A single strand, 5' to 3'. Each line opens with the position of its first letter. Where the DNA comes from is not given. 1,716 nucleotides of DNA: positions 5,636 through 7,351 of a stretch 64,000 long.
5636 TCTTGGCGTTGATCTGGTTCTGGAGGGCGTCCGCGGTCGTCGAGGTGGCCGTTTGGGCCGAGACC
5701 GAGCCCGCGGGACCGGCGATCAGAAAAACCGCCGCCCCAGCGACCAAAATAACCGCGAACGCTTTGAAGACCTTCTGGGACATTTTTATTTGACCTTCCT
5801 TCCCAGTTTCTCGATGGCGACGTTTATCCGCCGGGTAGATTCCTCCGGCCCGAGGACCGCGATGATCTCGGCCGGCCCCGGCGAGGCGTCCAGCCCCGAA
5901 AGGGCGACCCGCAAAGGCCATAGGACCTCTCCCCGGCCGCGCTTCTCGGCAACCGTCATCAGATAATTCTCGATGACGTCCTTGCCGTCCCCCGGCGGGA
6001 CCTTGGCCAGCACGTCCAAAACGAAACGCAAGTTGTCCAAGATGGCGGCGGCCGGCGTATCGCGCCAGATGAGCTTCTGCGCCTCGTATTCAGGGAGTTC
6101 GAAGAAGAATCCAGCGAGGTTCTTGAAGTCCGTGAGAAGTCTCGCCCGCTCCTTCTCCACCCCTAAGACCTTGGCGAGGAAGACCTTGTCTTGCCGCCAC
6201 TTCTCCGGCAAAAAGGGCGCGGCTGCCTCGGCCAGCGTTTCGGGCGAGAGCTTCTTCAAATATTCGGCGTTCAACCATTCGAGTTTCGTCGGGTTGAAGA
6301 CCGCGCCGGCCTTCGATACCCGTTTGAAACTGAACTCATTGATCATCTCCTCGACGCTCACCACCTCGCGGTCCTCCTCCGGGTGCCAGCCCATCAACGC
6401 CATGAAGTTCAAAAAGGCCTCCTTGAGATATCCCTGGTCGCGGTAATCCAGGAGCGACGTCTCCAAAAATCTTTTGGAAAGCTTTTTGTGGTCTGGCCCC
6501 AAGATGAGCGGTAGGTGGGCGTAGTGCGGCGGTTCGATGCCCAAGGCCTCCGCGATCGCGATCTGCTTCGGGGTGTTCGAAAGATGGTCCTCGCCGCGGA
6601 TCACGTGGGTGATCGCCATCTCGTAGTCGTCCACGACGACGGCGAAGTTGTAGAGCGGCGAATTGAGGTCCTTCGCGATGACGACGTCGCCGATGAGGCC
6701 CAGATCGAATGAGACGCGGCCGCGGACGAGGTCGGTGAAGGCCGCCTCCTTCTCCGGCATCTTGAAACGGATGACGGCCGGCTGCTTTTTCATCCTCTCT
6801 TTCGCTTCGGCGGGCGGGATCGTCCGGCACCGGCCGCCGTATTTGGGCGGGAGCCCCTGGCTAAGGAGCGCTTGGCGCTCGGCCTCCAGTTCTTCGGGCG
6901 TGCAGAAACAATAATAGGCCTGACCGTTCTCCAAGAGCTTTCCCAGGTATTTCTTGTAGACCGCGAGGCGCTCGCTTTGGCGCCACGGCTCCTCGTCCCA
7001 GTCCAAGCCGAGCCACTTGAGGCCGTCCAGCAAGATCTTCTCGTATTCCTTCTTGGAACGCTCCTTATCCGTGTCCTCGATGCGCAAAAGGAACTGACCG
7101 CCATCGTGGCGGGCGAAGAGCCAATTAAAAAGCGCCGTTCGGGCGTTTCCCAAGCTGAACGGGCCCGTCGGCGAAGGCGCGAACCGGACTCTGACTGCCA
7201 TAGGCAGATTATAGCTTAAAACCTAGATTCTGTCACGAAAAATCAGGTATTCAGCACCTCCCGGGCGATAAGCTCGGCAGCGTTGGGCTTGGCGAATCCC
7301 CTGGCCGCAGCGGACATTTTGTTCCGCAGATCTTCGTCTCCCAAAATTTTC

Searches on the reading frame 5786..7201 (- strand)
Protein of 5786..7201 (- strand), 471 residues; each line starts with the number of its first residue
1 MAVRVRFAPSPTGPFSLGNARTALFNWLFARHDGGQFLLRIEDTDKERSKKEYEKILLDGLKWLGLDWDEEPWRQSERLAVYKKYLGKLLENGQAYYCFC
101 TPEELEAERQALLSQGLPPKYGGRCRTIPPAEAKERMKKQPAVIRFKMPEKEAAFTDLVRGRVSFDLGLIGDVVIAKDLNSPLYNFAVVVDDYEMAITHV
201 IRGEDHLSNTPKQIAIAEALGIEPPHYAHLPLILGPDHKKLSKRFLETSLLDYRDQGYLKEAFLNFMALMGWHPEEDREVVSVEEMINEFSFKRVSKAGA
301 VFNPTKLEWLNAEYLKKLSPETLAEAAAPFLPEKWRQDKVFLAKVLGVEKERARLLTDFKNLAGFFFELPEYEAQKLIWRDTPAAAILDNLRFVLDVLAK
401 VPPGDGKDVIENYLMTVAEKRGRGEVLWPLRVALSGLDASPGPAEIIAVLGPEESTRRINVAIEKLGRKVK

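Call 18: search_protein_families(library=pfam, proteins=[window:5786-7201:-], max_evalue=0.001)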
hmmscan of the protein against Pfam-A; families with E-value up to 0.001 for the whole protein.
window:5786-7201:- (471 aa): 2 families
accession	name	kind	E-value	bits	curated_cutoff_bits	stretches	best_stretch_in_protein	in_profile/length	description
PF00749.27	tRNA-synt_1c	-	2.7e-102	342.3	23.4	1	3-309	2-314/314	tRNA synthetases class I (E and Q), catalytic domain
PF19269.4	Anticodon_2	-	2.6e-24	86.7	23.6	1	323-463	2-141/141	Anticodon binding domain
